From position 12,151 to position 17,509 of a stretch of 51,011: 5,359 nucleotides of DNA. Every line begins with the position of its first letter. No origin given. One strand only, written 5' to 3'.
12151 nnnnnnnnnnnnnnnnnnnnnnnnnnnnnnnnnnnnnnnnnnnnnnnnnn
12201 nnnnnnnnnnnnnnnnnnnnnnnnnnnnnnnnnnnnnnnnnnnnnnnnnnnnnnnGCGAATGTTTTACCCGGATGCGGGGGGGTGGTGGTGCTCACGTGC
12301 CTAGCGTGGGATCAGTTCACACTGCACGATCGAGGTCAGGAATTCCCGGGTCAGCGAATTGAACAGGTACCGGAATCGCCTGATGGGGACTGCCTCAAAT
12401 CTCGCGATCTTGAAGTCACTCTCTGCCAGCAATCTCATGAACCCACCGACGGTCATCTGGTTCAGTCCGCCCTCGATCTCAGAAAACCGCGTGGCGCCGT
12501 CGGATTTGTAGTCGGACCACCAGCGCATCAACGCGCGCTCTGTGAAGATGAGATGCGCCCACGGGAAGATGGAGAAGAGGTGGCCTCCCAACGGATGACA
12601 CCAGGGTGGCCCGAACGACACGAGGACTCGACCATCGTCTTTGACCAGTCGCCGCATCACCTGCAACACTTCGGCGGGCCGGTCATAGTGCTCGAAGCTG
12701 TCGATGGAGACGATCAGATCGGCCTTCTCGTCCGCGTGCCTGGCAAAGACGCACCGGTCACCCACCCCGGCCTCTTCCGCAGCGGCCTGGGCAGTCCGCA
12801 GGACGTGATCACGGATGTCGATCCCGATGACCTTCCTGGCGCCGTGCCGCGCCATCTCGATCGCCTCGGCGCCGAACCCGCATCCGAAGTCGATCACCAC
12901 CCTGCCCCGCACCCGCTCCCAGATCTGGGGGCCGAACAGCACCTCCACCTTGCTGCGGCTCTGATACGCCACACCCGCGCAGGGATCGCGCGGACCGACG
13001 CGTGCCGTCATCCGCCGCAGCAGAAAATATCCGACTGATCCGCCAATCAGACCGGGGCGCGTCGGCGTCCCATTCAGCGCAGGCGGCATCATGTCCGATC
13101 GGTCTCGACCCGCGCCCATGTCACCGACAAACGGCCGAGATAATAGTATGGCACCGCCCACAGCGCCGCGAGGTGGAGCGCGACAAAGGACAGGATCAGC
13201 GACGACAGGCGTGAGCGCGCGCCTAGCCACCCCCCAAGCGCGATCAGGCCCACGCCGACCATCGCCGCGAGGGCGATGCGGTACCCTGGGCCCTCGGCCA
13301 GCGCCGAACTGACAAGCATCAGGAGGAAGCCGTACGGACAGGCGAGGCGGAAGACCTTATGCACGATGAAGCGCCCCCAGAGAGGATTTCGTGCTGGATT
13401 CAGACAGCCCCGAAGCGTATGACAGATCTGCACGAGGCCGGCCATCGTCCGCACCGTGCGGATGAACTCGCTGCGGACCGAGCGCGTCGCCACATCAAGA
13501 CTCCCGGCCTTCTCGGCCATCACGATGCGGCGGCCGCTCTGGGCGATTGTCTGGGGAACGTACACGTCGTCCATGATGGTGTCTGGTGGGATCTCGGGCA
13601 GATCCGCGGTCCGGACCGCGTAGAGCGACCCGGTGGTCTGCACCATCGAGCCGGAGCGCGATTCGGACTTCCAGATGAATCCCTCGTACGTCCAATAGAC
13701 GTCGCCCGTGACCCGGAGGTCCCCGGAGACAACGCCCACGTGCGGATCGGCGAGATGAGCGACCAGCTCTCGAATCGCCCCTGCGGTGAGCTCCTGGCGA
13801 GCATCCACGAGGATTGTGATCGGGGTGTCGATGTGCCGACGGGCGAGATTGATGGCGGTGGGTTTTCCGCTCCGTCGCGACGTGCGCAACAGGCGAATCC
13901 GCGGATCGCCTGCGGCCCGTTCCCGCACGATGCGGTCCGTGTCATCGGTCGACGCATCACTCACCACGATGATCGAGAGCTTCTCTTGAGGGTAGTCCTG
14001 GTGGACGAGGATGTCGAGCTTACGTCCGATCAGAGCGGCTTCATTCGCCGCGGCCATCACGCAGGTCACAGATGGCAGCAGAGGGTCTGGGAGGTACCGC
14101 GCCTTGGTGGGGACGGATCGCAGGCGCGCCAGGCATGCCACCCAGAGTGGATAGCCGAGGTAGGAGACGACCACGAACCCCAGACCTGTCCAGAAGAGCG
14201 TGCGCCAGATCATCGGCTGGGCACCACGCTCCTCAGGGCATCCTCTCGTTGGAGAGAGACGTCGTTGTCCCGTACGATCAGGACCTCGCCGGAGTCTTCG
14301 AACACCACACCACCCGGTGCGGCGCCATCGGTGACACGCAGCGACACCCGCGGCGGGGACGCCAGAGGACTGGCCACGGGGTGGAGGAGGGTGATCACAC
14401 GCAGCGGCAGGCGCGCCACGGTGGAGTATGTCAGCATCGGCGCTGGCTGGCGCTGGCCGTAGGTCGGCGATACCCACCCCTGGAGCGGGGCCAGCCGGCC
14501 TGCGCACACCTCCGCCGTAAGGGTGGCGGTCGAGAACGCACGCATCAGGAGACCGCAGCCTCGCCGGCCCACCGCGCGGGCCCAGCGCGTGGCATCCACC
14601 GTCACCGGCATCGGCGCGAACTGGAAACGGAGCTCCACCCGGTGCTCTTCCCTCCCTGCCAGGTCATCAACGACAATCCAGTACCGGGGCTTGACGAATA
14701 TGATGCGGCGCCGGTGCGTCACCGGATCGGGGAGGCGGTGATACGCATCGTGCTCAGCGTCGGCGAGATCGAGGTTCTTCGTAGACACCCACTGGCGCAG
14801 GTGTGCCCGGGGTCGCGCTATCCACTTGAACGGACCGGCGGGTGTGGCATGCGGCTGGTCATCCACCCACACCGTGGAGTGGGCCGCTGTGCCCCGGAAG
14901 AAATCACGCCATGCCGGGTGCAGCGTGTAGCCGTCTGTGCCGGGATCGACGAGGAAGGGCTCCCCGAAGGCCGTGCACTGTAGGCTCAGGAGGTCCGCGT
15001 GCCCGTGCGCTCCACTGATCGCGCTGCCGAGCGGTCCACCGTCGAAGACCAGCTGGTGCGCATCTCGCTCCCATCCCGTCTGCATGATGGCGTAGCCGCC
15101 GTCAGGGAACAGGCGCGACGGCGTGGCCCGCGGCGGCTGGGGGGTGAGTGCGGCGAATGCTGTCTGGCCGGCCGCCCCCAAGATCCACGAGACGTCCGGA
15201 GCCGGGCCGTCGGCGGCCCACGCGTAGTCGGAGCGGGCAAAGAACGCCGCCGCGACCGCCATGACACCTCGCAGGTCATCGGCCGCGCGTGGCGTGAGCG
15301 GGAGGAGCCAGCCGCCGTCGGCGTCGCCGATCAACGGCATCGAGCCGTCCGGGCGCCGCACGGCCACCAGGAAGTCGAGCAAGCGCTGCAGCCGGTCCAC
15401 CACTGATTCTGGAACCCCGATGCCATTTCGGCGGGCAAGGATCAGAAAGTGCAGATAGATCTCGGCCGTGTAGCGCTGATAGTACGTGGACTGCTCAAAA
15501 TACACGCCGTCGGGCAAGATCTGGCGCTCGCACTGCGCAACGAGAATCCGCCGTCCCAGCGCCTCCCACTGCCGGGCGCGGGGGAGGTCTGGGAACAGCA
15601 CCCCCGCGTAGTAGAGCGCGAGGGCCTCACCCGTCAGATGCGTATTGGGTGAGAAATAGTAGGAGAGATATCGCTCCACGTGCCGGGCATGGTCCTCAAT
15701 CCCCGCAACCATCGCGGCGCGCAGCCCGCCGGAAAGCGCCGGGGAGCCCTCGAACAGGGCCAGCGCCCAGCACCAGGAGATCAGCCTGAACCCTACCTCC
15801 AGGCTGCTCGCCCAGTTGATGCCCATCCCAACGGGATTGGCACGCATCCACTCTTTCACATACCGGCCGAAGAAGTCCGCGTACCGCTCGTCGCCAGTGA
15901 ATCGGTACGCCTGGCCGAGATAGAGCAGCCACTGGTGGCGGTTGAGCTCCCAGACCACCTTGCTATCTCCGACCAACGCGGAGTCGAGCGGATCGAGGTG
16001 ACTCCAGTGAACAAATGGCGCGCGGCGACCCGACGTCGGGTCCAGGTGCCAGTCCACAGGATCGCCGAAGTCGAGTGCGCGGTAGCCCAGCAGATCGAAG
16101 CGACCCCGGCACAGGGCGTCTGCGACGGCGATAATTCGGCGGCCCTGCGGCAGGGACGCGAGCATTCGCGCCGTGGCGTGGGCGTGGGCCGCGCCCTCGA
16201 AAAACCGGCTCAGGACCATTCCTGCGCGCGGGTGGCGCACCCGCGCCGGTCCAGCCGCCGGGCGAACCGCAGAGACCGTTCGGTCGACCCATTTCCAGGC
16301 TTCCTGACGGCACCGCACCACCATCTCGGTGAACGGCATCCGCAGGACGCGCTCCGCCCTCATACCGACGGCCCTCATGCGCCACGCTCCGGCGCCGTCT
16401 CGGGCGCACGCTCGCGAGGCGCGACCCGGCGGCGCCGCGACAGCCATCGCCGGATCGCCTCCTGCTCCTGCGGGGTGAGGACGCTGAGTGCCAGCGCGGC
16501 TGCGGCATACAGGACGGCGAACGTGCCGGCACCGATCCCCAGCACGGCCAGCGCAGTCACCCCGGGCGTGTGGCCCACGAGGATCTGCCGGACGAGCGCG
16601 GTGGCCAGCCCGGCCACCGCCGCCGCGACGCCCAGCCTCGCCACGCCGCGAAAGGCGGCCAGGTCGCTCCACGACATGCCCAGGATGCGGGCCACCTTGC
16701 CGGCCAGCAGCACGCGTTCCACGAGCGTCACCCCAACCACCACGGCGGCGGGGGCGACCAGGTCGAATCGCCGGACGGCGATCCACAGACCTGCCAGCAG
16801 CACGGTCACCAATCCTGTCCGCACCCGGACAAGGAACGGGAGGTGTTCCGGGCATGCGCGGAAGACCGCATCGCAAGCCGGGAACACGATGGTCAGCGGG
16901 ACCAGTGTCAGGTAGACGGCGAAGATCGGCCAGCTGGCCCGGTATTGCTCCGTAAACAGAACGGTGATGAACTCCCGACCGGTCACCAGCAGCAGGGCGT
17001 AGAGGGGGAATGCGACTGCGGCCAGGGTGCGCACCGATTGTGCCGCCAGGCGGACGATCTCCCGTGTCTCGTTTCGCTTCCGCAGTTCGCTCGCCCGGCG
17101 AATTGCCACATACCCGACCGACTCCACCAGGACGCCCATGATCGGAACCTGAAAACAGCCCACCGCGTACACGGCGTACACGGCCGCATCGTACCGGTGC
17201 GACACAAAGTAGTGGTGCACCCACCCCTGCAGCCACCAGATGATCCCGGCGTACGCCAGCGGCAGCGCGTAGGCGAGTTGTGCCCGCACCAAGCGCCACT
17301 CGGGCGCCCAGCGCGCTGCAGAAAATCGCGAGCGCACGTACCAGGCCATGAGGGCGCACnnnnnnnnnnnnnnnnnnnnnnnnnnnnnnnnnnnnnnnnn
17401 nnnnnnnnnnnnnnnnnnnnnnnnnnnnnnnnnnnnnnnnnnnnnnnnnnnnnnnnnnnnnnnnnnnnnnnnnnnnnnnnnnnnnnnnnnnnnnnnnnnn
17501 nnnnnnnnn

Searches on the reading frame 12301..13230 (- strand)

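Call 85: search_protein_families(library=pfam, proteins=[window:12301-13230:-], max_evalue=0.0001)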
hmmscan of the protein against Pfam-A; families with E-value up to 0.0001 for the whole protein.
window:12301-13230:- (309 aa): 7 families
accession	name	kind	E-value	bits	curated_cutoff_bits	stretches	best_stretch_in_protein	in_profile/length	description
PF13489.12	Methyltransf_23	-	1.8e-14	54.2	27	1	106-206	20-118/164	Methyltransferase domain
PF08241.18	Methyltransf_11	-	2.9e-14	53.9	21.2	1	114-203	2-94/95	Methyltransferase domain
PF13649.12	Methyltransf_25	-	1.4e-12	48.6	27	1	112-200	1-97/97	Methyltransferase domain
PF13847.12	Methyltransf_31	-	3.3e-12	46.7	27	1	109-205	4-110/145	Methyltransferase domain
PF08242.18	Methyltransf_12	-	1.1e-11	45.7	30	1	113-202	1-98/98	Methyltransferase domain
PF02353.26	CMAS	-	1.1e-07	31.9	27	1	108-204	62-164/273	Mycolic acid cyclopropane synthetase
PF06325.19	PrmA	-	2.7e-06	27.5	22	1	109-175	162-232/296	Ribosomal protein L11 methyltransferase (PrmA)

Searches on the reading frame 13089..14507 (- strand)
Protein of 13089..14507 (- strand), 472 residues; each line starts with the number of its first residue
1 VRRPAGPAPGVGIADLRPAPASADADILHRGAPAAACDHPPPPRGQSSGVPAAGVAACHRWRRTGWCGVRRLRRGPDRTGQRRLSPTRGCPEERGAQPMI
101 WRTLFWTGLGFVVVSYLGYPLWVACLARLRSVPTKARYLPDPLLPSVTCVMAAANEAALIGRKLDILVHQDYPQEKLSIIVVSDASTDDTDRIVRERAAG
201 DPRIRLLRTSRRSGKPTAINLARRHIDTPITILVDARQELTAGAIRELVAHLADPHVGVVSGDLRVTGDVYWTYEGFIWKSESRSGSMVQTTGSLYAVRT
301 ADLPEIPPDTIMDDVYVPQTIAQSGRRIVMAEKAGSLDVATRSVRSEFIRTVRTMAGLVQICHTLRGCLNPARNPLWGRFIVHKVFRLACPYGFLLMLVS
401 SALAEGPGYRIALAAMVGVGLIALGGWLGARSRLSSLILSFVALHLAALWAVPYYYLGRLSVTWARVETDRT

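Call 85: search_protein_families(library=pfam, proteins=[window:13089-14507:-], max_evalue=0.0001)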
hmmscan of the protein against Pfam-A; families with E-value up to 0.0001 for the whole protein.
window:13089-14507:- (472 aa): 3 families
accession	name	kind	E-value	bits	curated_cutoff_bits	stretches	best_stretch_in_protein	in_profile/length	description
PF00535.33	Glycos_transf_2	-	1.9e-18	67.4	23.3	1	149-275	2-126/168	Glycosyl transferase family 2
PF13641.12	Glyco_tranf_2_3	-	6e-12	46.5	27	1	145-272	1-131/230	Glycosyltransferase like family 2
PF13632.12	Glyco_trans_2_3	-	5.6e-05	23.5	27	0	232-424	3-183/198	Glycosyl transferase family group 2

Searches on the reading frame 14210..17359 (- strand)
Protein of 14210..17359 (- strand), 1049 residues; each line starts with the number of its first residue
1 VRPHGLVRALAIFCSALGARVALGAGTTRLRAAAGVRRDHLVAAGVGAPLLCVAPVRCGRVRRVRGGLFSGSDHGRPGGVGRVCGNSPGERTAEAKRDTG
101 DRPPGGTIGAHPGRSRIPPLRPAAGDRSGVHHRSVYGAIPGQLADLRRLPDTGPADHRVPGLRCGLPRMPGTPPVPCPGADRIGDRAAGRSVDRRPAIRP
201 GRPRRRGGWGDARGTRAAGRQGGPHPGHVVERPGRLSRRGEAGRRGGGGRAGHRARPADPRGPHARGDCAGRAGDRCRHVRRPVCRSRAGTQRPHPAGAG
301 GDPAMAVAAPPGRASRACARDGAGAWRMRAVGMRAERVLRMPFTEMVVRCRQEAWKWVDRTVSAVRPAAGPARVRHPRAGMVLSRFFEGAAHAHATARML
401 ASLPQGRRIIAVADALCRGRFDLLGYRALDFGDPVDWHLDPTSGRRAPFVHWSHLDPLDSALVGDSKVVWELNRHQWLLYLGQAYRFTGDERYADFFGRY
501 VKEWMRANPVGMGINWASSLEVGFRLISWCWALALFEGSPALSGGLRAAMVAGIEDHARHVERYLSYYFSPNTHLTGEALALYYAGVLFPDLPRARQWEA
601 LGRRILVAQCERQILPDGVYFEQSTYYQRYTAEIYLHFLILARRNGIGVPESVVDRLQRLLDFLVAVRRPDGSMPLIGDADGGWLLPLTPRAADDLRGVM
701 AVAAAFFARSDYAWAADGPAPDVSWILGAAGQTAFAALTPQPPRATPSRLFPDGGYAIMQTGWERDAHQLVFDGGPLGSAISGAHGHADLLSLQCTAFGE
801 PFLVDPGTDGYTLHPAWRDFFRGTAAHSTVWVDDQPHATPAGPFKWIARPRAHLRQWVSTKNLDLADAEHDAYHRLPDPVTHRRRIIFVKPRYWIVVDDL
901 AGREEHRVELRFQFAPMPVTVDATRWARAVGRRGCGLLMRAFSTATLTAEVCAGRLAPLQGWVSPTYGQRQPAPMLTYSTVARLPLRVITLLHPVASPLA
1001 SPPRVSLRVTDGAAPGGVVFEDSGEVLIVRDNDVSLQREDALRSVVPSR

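Call 85: search_protein_families(library=pfam, proteins=[window:14210-17359:-], max_evalue=0.0001)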
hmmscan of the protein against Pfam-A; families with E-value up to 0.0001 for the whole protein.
window:14210-17359:- (1049 aa): 3 families
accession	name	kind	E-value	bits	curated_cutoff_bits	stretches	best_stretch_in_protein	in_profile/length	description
PF07940.18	Hepar_II_III_C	-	1.8e-45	155.8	24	1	744-972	2-217/237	Heparinase II/III-like, C-terminal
PF16889.11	Hepar_II_III_N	-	3.1e-36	125.9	22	1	414-680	63-313/340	Heparinase II/III N-terminus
PF05426.18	Alginate_lyase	-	4.6e-07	30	22.2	1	481-667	65-268/275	Alginate lyase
